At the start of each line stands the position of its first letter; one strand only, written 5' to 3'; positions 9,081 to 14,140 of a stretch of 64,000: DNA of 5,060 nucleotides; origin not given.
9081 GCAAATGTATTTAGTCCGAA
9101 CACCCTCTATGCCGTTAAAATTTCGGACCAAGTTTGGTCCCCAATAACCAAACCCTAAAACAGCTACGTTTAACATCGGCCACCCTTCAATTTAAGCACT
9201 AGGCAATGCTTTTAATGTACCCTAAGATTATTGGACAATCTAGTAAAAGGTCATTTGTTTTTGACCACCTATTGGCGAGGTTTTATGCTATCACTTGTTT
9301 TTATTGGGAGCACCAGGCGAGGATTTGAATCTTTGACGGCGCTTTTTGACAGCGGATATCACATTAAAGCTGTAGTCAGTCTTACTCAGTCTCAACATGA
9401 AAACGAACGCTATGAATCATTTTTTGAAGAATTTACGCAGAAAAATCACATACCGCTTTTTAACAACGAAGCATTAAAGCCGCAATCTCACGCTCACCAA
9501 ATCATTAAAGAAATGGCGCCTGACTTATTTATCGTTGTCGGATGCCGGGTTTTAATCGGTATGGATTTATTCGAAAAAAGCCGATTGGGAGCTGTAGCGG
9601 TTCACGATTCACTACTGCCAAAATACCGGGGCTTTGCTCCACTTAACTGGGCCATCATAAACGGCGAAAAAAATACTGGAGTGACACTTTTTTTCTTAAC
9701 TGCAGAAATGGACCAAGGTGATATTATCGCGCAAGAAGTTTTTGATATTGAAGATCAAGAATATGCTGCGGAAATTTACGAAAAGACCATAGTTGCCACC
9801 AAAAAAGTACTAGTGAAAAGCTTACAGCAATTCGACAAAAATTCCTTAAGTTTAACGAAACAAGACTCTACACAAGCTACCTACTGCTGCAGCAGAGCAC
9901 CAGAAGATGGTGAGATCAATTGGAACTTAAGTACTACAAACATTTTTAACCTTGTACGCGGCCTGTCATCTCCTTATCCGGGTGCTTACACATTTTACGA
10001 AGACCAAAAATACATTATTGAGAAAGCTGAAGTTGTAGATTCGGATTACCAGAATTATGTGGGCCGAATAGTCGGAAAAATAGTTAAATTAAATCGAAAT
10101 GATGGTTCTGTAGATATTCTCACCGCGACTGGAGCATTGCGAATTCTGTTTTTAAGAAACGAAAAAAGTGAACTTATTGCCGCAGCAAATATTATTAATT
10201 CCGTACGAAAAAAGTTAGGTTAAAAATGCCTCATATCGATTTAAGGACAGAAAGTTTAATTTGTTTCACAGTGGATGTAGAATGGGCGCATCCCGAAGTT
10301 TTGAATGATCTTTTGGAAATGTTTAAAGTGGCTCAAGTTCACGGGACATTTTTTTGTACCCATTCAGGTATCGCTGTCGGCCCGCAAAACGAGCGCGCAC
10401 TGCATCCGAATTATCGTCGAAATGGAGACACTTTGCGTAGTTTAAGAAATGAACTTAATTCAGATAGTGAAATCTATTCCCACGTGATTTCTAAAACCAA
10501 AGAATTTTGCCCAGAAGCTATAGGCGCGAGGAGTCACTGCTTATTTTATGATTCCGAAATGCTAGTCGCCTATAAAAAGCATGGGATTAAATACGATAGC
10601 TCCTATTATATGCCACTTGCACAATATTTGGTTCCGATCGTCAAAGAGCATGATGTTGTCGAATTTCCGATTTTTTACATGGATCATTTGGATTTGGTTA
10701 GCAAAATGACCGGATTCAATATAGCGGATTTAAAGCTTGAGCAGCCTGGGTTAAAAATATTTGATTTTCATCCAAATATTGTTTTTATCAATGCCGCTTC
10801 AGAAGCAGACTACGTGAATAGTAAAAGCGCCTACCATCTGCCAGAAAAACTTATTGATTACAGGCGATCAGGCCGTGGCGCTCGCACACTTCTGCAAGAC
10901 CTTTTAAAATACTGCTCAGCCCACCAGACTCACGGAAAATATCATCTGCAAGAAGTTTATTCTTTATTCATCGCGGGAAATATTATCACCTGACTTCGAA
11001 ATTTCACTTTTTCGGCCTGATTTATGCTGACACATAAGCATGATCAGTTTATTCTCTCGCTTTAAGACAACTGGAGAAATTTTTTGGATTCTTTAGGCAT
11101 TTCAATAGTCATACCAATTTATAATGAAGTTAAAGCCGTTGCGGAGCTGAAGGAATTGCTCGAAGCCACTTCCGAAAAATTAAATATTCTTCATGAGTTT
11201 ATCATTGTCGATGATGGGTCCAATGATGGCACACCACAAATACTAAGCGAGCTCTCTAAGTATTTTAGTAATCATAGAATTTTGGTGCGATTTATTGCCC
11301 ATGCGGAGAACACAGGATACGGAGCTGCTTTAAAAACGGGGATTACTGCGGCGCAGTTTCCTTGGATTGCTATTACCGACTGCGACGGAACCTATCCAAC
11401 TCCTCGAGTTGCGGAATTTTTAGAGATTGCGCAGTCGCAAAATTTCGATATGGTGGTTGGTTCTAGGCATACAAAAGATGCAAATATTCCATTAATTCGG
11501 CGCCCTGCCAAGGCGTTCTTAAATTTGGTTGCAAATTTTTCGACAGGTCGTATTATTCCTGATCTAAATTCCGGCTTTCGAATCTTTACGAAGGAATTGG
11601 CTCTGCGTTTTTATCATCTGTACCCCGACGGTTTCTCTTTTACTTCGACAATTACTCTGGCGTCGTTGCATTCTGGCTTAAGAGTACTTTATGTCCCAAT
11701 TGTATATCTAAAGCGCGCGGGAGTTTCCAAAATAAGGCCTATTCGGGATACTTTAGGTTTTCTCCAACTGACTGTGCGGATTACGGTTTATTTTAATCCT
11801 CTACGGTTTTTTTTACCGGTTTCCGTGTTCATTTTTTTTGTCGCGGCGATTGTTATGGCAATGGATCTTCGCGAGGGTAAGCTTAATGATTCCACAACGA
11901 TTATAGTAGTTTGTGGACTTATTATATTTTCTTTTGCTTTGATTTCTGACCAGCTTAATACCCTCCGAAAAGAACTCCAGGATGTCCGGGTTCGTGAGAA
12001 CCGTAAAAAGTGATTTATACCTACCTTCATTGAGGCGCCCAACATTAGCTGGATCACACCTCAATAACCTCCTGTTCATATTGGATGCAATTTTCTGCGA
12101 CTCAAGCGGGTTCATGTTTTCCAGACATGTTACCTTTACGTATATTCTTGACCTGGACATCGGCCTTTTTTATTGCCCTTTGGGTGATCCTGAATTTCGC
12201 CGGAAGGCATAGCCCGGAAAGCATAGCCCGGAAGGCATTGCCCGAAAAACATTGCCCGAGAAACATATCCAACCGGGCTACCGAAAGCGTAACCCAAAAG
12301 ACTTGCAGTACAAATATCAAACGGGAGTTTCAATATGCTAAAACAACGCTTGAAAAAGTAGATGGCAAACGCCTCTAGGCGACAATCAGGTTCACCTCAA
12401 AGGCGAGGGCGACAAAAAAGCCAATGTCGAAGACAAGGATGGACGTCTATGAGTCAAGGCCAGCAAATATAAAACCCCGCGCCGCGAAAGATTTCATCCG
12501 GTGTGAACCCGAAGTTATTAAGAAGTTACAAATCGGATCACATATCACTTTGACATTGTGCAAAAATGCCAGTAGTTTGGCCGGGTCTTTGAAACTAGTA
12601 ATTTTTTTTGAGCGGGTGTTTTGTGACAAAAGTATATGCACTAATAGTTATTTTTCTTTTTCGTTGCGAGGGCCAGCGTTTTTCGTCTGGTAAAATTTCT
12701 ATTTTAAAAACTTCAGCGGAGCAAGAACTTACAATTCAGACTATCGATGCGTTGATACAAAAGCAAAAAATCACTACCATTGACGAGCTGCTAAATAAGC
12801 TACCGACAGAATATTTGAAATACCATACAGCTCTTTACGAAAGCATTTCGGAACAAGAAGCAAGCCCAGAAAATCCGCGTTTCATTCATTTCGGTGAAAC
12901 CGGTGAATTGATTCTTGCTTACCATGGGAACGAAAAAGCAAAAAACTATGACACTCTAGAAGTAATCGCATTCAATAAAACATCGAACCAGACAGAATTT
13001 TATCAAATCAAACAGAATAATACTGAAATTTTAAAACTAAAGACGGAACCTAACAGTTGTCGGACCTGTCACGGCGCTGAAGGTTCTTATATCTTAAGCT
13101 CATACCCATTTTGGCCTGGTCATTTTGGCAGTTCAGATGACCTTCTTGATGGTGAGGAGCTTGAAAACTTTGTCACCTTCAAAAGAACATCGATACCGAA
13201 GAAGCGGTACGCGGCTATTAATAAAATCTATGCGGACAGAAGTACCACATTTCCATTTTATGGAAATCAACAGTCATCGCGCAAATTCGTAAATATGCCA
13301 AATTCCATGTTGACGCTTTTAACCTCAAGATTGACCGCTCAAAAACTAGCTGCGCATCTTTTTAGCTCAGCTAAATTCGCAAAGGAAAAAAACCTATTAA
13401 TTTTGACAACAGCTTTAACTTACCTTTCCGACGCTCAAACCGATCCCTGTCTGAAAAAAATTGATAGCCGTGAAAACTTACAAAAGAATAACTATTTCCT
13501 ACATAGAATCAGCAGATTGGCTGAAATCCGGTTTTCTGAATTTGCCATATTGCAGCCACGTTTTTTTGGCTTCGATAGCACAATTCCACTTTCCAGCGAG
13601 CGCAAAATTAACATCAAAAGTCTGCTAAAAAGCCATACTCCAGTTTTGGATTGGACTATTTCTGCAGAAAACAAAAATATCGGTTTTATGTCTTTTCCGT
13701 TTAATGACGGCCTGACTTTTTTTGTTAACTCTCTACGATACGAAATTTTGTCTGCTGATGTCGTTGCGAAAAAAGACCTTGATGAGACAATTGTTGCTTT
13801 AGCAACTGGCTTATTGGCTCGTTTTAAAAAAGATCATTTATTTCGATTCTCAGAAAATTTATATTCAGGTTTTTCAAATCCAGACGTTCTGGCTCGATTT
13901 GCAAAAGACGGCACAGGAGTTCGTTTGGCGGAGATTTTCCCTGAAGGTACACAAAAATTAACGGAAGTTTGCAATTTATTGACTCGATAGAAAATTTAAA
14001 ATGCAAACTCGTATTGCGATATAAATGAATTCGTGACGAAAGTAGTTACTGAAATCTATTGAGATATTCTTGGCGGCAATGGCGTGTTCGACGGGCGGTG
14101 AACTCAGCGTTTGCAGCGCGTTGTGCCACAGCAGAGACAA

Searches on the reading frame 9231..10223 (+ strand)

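Call 15: search_protein_families(library=pfam, proteins=[window:9231-10223:+])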
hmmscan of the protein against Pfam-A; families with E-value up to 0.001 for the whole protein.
window:9231-10223:+ (330 aa): 2 families
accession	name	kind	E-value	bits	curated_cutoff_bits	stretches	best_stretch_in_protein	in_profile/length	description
PF00551.24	Formyl_trans_N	-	1.3e-27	97.2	26.1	1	38-197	21-180/181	Formyl transferase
PF02911.23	Formyl_trans_C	-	7.1e-18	65.1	21.1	1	224-324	4-98/100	Formyl transferase, C-terminal domain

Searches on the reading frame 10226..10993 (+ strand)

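Call 15: search_protein_families(library=pfam, proteins=[window:10226-10993:+])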
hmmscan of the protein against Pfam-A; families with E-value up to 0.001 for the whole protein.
window:10226-10993:+ (255 aa): 1 family
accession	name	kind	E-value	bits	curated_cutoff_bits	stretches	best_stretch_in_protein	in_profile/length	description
PF22537.1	WbmS-like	-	4.4e-38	131.6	27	1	15-199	2-185/186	Polysaccharide deacetylase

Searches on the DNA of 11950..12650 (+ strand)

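Call 58: search_rna_families(source=window, start=11950, end=12650, threshold=evalue, max_evalue=10)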
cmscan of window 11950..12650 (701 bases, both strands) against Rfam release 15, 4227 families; matches with E-value up to 10: 2.
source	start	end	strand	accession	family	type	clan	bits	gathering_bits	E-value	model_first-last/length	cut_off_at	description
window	12327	12553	+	RF01469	rli33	Gene; sRNA;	CL00114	12.6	46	0.48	1-532/532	no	Listeria sRNA rli33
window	11964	11984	+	RF02133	HOXB13-AS1_2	Gene; lncRNA;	-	11.5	40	6.1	61-81/81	no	HOXB13 antisense RNA 1 conserved region 2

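Call 61: search_dna_similar(query=window:12060-12522:+, collection=plasmids, mode=distant, max_evalue=0.01, max_rows=10)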
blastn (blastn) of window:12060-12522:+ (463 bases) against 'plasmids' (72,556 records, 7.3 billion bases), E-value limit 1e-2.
No match.

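Call 62: search_dna_similar(query=window:12060-12522:+, collection=phages, mode=distant, max_evalue=0.01, max_rows=10)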
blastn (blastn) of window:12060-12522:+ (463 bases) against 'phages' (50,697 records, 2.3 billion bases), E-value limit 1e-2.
No match.

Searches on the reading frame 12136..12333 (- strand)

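Call 60: search_protein_families(library=pfam, proteins=[window:12136-12333:-], max_evalue=10)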
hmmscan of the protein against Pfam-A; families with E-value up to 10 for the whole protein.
window:12136-12333:- (65 aa): 1 family
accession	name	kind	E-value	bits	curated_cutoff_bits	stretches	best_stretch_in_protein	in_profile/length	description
PF10895.14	DUF2715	-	0.17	12.2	22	1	25-42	60-77/152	Domain of unknown function (DUF2715)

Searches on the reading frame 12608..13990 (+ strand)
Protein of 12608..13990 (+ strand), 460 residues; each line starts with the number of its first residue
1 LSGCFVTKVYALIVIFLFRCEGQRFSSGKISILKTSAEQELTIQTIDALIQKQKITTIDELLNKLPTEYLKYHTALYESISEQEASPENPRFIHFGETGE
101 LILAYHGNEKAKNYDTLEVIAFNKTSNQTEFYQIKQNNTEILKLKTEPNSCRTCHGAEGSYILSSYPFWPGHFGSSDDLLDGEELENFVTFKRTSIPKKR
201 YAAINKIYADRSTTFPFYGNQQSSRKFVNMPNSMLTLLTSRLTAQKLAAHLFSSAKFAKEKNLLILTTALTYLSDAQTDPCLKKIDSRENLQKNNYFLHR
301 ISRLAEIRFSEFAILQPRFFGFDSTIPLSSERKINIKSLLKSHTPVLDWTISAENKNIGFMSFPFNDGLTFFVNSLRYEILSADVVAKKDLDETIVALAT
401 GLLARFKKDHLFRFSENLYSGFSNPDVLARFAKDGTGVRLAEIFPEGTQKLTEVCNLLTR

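Call 14: find_encoding_contigs(protein=window:12608-13990:+, flank=10000, max_places=10)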
Protein window:12608-13990:+ (460 aa): 1 contig read that carries it; 1 place shown.
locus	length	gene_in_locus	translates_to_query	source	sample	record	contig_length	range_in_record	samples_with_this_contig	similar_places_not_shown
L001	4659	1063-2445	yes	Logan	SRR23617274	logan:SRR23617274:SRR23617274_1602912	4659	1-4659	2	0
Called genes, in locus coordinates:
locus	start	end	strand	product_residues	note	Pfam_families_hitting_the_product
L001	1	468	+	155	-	?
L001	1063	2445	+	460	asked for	-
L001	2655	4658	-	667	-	?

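Call 15: search_protein_families(library=pfam, proteins=[window:12608-13990:+])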
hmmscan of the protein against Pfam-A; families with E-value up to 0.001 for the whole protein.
window:12608-13990:+ (460 aa): 0 families

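Call 18: find_homologous_proteins(query=window:12608-13990:+)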
Query window:12608-13990:+ (460 aa): 1 proteins with E <= 0.001 among 8000 candidates.
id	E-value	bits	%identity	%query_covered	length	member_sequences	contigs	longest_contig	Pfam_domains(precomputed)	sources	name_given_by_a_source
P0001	0.0e+0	1012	100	99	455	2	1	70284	-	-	-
